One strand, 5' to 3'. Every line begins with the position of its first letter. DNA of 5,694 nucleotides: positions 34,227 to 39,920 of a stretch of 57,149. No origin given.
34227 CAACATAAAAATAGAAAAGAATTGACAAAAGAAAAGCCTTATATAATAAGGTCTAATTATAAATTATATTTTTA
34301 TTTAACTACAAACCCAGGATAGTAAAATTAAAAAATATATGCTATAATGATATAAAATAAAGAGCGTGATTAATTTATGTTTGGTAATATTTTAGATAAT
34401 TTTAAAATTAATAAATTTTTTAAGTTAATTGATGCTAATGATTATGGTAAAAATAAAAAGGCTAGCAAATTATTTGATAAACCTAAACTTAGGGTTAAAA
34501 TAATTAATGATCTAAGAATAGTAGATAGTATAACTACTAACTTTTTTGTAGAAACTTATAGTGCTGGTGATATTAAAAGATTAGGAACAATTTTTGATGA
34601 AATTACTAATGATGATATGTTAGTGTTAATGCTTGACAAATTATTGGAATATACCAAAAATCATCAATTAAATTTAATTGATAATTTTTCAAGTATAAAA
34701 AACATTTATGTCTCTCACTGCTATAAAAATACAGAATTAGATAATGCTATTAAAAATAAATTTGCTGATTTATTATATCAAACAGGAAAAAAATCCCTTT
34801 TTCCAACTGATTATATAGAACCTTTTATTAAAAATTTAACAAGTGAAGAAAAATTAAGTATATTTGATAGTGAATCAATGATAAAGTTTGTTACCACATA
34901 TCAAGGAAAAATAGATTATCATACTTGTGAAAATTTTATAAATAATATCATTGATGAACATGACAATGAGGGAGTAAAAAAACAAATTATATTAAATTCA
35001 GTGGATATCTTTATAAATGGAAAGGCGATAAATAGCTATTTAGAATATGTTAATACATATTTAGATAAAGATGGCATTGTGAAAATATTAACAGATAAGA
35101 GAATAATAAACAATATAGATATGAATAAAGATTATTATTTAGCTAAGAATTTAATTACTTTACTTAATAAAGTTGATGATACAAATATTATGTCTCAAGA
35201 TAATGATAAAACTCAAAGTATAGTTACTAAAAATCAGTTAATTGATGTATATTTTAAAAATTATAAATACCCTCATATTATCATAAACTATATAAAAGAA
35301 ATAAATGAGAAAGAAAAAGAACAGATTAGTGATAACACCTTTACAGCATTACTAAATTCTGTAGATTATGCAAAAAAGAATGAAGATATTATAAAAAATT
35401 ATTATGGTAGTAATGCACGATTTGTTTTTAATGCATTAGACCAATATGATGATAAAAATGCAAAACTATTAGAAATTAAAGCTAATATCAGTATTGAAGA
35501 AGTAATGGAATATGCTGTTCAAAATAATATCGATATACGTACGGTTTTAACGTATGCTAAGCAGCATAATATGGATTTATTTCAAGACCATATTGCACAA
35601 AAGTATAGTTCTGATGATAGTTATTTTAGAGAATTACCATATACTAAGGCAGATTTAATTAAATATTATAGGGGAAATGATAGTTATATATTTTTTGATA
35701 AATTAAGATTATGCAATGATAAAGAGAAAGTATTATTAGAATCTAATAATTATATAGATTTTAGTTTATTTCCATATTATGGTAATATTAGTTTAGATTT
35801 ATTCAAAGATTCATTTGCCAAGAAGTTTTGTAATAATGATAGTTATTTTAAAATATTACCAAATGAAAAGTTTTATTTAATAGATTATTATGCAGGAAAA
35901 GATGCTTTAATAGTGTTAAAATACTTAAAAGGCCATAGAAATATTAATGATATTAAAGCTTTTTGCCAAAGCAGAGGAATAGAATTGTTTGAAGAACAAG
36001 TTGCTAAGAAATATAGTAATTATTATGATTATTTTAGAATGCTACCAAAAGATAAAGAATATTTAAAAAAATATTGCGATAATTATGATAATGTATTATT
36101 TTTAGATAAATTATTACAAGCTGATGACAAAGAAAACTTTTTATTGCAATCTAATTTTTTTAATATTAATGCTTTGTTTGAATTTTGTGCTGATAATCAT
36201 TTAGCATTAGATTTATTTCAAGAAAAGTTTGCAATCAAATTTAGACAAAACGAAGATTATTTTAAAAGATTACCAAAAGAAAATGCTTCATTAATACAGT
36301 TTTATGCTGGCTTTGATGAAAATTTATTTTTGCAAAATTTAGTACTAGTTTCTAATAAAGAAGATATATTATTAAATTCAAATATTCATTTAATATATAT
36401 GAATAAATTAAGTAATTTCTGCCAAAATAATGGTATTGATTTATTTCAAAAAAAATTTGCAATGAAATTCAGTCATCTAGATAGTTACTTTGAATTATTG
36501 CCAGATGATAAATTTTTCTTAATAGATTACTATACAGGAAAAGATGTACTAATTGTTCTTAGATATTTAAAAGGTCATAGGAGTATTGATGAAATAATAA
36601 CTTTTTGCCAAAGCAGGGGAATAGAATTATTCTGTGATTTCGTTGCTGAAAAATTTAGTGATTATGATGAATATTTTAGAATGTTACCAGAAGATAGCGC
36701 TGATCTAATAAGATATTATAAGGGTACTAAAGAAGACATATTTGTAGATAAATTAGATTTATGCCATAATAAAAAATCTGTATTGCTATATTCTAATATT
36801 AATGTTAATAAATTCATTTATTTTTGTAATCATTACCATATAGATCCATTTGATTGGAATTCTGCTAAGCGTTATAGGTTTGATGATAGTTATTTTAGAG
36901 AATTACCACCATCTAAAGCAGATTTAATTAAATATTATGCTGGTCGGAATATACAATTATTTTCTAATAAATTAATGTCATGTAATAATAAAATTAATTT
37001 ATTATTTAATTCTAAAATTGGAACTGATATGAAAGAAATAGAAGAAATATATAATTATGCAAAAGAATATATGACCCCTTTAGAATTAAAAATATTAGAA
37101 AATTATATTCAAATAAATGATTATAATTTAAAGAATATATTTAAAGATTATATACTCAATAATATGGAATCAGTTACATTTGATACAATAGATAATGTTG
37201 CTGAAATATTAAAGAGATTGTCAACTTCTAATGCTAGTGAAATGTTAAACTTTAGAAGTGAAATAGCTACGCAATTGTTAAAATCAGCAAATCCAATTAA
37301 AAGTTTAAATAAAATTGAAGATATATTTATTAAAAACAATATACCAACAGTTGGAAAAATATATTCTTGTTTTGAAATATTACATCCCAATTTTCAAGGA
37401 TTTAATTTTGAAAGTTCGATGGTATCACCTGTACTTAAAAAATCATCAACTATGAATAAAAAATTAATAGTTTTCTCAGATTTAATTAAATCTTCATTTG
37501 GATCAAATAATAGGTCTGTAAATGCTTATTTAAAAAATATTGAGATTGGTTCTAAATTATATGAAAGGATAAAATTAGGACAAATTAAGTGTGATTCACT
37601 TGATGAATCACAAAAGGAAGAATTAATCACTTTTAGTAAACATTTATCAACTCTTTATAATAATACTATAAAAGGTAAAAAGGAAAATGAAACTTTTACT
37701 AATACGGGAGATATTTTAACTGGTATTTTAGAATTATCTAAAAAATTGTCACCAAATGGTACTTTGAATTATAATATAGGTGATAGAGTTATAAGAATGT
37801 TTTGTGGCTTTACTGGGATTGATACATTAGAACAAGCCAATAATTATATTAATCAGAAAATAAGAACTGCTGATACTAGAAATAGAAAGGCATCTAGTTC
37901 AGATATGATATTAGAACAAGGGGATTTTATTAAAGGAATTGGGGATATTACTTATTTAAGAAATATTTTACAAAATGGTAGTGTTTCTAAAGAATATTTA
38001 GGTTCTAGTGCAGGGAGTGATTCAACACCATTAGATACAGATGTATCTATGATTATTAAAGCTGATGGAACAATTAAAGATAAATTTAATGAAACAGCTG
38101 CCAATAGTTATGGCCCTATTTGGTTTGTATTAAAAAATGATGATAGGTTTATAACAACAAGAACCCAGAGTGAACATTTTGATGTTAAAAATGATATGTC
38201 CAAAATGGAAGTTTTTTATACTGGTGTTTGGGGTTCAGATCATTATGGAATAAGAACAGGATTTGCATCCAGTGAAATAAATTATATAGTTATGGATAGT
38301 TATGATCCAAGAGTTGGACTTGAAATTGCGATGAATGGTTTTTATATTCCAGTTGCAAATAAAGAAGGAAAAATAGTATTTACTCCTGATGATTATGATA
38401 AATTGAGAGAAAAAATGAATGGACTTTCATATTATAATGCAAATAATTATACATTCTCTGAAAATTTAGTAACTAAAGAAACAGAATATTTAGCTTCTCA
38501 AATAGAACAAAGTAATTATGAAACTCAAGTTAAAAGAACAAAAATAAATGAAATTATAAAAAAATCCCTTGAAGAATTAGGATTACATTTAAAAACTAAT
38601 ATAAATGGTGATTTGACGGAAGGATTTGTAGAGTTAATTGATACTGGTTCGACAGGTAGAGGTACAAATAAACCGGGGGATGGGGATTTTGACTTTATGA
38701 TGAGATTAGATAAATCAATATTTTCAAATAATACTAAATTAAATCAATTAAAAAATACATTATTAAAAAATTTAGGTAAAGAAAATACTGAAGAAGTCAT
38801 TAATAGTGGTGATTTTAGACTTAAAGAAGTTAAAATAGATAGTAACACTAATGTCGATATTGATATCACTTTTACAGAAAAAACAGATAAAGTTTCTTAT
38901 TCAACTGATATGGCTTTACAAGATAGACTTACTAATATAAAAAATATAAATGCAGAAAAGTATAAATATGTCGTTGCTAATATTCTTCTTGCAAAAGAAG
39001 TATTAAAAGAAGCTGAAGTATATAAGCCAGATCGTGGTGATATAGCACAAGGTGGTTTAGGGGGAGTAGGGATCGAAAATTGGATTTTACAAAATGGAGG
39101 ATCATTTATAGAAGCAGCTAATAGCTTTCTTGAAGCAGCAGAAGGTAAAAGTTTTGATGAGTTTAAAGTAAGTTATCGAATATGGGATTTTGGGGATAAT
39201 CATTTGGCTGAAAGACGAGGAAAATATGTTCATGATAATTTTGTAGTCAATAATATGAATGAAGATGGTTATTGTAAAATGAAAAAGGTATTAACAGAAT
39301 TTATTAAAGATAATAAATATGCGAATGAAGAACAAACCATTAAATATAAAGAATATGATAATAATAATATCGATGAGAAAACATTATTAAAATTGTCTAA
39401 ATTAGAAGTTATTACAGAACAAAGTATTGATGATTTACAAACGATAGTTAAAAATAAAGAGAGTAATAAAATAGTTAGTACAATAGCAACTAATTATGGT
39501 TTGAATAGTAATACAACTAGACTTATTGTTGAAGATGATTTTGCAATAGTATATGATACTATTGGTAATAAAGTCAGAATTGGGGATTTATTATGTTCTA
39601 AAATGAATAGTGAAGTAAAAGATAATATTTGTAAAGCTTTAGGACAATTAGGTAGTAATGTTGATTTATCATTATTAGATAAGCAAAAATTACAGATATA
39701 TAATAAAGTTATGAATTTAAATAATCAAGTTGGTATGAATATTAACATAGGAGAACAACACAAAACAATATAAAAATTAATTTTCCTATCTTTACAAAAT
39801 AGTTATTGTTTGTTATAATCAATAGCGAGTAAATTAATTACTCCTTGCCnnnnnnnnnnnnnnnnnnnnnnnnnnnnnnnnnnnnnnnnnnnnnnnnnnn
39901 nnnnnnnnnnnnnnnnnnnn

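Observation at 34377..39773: Giant 1,798-aa repeat-plus-nucleotidyltransferase protein in an accessory insertion between ychF and rpsF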

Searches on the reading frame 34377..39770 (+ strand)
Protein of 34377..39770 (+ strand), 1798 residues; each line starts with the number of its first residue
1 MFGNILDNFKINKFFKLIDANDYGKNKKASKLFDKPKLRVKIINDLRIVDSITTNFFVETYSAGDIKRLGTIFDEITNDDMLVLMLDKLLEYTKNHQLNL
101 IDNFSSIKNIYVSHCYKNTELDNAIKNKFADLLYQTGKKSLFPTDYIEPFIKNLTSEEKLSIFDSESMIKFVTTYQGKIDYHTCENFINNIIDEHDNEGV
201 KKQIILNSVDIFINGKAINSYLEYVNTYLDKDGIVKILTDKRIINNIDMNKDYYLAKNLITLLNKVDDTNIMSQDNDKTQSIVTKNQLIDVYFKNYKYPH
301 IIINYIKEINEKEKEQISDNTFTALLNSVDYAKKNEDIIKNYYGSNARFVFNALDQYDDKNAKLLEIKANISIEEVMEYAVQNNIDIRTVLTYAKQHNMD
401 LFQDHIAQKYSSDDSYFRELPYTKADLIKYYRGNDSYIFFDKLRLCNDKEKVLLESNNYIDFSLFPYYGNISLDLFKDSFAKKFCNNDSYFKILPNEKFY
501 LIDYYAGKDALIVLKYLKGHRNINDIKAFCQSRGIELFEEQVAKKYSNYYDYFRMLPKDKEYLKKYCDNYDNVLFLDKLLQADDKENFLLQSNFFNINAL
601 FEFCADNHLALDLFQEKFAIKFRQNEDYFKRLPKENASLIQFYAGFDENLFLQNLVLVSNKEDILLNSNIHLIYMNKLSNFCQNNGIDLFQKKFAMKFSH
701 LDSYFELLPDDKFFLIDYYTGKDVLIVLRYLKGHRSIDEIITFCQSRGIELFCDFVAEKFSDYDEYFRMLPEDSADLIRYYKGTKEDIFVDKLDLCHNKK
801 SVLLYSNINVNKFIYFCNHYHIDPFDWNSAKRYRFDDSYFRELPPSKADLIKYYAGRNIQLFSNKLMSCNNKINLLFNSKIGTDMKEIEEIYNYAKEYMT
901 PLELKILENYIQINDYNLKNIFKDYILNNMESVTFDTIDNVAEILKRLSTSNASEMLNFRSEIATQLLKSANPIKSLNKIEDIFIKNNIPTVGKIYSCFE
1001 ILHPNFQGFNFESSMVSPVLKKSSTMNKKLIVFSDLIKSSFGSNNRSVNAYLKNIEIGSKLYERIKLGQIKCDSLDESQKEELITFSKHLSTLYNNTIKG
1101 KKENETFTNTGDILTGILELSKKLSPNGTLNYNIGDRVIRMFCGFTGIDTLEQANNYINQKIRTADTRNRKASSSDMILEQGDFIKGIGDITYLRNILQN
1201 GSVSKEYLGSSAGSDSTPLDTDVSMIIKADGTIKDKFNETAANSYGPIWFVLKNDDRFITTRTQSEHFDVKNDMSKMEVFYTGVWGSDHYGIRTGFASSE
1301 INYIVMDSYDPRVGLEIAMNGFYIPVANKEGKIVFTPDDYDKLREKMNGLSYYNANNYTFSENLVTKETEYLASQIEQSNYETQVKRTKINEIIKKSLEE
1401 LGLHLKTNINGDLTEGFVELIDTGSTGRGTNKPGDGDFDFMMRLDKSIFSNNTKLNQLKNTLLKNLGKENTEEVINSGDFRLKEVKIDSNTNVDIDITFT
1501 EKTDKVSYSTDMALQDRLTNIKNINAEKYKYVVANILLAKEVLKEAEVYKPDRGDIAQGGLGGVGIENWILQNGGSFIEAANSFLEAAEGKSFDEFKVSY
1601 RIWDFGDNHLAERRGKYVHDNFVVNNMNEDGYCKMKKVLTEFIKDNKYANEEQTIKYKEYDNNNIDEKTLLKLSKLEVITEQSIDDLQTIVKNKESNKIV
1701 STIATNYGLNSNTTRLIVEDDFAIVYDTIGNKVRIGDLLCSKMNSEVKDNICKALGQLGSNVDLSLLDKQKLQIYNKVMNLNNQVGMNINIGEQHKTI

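Call 6: search_protein_families(library=pfam, proteins=[window:34377-39770:+], max_evalue=1)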
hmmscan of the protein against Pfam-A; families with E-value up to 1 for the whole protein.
window:34377-39770:+ (1798 aa): 2 families
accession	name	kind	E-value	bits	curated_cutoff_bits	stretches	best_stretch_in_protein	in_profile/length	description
PF24383.1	DUF7539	-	0.046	14.4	27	1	1280-1314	54-87/128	Family of unknown function (DUF7539)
PF16902.11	FokI_D3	-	0.068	13.5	29.2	0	726-749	17-43/69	FokI, D3 domain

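Call 7: search_protein_families(library=ncbifam, proteins=[window:34377-39770:+], max_evalue=1)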
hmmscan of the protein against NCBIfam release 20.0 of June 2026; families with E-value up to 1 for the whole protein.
window:34377-39770:+ (1798 aa): 0 families

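Call 8: search_solved_structures(query=window:34377-39770:+, max_evalue=1, show_alignments=2)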
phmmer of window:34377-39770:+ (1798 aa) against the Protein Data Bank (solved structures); distinct sequences matched with E-value up to 1: 0.

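Call 9: find_homologous_proteins(query=window:34377-39770:+, max_evalue=0.001)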
Query window:34377-39770:+ (1798 aa): 4 proteins with E <= 0.001 among 8000 candidates.
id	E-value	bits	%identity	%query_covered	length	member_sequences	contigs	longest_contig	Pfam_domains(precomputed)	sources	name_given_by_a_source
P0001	0.0e+0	4003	100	100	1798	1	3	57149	-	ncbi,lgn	-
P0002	2.3e-222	759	49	41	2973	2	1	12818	-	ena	-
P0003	2.4e-127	444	38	40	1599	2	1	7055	-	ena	-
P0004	1.4e-96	342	32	40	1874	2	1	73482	-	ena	-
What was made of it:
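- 34377..39773 (+): Whole ORF, 1,798 aa plus stop codon. Identical to database protein P0001 (call 9).
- Tried and rejected: Whole-protein homology search (call 9).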

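Call 17: search_protein_families(library=pfam, proteins=[P0002, P0004], max_evalue=0.1)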
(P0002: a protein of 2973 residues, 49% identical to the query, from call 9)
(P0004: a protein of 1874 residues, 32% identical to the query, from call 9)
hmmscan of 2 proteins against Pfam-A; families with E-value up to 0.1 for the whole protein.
P0002 (2973 aa): 0 families

P0004 (1874 aa): 0 families

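Call 18: list_cluster_members(proteins=[P0001, P0070, P0073, P0017, P0020, P0080, P0084, P0097, P0114, P0113])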
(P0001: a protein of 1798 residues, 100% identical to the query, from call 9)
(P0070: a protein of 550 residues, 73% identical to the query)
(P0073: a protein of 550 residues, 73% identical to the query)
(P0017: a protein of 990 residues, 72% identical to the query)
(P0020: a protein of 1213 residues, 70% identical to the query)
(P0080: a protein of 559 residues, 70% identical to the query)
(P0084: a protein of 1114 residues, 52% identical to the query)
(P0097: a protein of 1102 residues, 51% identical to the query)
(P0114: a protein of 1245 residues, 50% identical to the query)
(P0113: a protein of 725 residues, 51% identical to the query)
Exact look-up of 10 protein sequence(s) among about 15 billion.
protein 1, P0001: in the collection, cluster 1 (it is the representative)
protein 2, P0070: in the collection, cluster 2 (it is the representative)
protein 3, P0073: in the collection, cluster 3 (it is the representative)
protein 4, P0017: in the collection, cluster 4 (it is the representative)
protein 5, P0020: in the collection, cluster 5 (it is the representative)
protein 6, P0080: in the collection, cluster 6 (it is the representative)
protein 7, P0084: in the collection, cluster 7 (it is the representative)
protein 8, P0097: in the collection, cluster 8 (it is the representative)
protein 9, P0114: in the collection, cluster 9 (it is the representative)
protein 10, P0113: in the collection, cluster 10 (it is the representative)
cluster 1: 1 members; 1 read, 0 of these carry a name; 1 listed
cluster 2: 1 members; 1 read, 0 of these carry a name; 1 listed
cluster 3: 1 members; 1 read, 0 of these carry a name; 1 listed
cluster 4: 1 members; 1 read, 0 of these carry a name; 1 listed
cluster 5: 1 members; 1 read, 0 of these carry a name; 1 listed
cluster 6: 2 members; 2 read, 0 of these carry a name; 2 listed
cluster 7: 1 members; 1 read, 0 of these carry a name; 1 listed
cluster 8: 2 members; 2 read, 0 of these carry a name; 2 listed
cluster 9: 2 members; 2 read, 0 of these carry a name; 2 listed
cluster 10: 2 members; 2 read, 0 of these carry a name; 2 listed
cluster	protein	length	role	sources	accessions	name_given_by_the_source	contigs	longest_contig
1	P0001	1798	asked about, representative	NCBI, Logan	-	-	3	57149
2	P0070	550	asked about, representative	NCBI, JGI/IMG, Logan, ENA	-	-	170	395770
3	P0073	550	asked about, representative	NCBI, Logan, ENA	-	-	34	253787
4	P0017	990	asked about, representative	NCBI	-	-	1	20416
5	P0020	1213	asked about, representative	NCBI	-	-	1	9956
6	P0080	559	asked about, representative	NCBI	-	-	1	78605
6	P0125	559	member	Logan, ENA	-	-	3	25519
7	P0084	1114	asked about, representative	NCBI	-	-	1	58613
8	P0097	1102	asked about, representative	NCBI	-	-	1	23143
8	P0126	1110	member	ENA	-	-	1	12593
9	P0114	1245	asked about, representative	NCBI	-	-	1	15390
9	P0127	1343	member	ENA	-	-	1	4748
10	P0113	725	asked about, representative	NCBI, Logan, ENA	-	-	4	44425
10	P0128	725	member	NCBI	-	-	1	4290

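Call 44: search_protein_families(library=padloc, proteins=[window:34377-39770:+], max_evalue=0.1)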
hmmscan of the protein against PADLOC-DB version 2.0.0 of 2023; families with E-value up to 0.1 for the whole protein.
window:34377-39770:+ (1798 aa): 1 family
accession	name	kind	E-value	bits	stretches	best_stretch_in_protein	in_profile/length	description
PDLC00776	Cyclase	-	0.001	16.5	1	1413-1466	37-93/287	oligonucleotide-cyclase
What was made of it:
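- On CBASS CD-NTase: PADLOC cyclase model E 1e-3, 16.5 bits, over aa 1413-1466 only (call 44).
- Closest known: CD-NTases of CBASS. Same: A weak hit to the PADLOC cyclase model (call 44).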

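Call 45: search_protein_families(library=phrogs, proteins=[window:34377-39770:+], max_evalue=0.1)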
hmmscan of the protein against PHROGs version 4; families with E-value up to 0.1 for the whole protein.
window:34377-39770:+ (1798 aa): 0 families

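Call 46: find_encoding_contigs(protein=P0001, flank=8000, max_places=4)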
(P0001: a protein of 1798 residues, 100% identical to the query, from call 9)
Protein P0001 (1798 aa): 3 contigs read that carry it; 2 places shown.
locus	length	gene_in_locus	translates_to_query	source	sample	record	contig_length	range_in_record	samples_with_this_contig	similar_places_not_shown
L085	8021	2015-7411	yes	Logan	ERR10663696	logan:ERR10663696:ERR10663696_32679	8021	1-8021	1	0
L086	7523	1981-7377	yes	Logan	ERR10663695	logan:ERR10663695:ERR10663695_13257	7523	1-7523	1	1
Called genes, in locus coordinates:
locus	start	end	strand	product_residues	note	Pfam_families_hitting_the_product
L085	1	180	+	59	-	?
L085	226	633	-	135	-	-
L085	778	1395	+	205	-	-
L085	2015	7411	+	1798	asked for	-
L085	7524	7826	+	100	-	PF01250:Ribosomal_S6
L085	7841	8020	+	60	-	?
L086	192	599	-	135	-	-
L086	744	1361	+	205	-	-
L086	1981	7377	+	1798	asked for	-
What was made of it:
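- Checked: The identical protein is in the public collection and in two other sequencing runs in the same context (calls 9, 46).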

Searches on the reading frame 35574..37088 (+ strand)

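Call 61: search_protein_families(library=pfam, proteins=[window:35574-37088:+], max_evalue=5)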
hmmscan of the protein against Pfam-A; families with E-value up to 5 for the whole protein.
window:35574-37088:+ (505 aa): 2 families
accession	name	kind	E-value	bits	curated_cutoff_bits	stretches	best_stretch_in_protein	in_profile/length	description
PF16902.11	FokI_D3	-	0.011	16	29.2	1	327-350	17-43/69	FokI, D3 domain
PF09494.16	Slx4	-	0.046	14.1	24.8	0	252-288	25-56/60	Slx4 endonuclease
